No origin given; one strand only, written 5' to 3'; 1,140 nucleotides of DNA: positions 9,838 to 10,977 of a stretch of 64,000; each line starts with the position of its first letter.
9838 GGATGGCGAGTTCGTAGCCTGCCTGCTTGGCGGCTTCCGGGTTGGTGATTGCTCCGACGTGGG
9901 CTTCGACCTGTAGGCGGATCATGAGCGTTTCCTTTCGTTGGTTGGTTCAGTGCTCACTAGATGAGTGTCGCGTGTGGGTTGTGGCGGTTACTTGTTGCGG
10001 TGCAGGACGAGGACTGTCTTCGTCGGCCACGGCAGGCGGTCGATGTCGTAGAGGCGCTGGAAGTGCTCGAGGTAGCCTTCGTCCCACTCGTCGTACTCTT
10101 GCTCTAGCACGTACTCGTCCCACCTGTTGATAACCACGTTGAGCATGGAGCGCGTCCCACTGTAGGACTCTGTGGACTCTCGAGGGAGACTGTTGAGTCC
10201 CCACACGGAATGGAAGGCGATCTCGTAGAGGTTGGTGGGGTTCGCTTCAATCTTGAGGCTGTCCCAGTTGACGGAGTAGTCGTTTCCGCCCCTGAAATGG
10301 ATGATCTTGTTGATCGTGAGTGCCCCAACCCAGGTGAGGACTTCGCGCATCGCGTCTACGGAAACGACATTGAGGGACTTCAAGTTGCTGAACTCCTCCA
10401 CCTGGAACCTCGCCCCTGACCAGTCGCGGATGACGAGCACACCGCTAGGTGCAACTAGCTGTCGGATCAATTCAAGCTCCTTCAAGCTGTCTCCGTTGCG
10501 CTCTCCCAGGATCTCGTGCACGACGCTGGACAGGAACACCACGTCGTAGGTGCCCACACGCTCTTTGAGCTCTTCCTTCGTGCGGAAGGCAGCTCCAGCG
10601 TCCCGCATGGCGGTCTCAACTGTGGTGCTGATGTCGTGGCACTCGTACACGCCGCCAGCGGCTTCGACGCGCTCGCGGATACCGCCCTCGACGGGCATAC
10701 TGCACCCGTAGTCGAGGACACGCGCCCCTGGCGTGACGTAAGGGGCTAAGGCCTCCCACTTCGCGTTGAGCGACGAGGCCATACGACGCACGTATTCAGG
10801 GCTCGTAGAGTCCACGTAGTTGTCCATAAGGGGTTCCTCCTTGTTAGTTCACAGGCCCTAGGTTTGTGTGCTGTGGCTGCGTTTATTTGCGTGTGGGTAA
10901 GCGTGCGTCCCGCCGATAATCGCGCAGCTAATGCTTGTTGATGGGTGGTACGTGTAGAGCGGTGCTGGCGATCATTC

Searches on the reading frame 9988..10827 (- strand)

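Call 54: search_protein_families(library=pfam, proteins=[window:9988-10827:-], max_evalue=0.05)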
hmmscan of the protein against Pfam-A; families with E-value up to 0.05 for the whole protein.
window:9988-10827:- (279 aa): 1 family
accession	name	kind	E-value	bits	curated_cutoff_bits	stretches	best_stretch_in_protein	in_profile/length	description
PF13489.12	Methyltransf_23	-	0.00018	21.7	27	1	12-143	1-126/164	Methyltransferase domain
